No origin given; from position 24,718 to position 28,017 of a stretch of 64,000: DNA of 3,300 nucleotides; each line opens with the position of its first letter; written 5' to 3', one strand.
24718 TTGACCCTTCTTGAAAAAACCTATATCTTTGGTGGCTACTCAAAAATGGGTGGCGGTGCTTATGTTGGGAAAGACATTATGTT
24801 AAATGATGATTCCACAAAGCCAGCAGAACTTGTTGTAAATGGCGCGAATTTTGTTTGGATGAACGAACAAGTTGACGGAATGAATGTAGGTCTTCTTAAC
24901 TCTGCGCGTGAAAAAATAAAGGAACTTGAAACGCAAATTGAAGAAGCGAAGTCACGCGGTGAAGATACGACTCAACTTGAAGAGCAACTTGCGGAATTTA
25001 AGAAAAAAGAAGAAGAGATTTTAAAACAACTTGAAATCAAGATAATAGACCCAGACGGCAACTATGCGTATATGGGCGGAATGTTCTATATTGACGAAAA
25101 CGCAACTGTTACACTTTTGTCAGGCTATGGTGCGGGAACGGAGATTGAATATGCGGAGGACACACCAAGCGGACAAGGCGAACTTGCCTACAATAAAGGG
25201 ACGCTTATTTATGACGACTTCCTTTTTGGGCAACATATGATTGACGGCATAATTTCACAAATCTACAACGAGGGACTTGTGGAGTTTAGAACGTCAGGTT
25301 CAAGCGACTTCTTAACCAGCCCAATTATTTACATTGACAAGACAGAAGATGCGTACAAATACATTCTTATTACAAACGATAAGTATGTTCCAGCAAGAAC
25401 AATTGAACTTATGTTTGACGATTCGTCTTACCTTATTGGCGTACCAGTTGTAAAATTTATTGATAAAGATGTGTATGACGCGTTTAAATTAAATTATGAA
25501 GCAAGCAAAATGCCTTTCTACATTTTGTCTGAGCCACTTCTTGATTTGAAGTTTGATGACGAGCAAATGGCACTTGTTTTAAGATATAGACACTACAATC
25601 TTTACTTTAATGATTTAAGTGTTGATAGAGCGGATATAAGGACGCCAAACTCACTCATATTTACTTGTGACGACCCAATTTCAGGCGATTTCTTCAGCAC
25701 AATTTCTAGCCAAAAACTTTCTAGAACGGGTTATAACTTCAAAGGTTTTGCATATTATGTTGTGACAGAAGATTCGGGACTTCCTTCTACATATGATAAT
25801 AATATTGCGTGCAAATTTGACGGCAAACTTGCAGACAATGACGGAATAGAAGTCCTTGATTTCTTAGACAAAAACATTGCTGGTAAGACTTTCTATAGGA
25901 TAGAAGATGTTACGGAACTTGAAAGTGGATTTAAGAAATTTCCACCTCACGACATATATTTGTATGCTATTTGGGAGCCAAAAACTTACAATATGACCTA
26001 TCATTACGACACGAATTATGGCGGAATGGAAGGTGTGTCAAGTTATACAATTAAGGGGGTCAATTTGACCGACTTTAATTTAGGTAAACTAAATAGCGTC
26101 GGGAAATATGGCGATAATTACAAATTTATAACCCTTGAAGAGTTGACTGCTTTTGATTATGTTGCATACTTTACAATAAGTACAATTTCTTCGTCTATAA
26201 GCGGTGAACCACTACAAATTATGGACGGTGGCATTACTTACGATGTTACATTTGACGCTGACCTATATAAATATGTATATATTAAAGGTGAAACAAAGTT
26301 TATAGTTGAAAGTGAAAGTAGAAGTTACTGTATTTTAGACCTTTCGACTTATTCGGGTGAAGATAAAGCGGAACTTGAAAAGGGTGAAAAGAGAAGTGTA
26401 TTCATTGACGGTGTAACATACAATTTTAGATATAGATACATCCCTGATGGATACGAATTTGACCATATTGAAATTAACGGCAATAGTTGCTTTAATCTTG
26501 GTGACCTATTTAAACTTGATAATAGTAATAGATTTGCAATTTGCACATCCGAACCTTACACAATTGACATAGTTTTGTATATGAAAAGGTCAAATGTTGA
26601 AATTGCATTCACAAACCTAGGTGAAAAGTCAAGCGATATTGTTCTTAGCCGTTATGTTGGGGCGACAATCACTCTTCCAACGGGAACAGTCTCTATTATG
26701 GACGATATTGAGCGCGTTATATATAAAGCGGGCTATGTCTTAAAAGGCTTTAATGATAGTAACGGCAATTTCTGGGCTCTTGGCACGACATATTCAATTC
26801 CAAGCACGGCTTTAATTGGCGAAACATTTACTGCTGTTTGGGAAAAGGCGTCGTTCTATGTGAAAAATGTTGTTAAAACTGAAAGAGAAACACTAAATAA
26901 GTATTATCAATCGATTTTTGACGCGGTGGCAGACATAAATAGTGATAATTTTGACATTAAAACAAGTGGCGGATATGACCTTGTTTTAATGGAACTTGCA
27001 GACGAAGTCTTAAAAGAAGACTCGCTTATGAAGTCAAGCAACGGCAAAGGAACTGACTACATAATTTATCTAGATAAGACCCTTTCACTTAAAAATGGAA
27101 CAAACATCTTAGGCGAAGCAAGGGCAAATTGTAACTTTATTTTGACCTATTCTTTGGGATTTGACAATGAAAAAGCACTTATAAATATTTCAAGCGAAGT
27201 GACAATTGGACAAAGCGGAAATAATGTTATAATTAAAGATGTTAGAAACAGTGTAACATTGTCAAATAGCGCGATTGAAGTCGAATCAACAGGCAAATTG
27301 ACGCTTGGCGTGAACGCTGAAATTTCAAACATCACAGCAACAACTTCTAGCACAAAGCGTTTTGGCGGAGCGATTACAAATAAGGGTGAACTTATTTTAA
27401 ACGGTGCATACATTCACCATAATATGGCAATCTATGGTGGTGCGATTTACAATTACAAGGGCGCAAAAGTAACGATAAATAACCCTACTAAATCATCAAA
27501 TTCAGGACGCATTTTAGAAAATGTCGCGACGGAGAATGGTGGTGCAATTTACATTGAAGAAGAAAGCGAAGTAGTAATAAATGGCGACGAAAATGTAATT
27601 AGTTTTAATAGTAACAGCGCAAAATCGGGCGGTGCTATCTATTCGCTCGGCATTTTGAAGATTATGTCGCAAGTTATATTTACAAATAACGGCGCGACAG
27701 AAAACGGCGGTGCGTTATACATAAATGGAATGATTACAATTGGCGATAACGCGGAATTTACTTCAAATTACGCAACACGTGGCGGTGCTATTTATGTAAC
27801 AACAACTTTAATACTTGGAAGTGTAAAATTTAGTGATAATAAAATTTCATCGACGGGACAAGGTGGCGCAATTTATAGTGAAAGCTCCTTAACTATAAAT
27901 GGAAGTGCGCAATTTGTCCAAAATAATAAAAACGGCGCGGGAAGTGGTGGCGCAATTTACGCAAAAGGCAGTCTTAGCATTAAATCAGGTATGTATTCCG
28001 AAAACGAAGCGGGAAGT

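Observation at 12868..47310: Intact 34.4-kb gene encoding an 11,480-aa N-terminally anchored surface fibre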

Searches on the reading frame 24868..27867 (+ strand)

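Call 4: search_protein_families(library=pfam, proteins=[window:24868-27867:+], max_evalue=0.01)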
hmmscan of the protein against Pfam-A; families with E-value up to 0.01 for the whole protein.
window:24868-27867:+ (1000 aa): 1 family
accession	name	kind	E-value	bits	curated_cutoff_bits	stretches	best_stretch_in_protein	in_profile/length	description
PF02415.23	Chlam_PMP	-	2.7e-08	33.6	20.6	0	936-952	2-18/19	Chlamydia polymorphic membrane protein (Chlamydia_PMP) repeat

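Call 58: search_protein_families(library=ncbifam, proteins=[window:24868-27867:+], max_evalue=0.01)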
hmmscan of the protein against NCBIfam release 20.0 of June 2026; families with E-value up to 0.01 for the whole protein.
window:24868-27867:+ (1000 aa): 1 family
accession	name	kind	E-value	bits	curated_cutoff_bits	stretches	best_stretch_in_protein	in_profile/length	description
TIGR01376.1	POMP_repeat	repeat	1.7e-13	49.6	15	2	909-928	3-23/28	polymorphic outer membrane protein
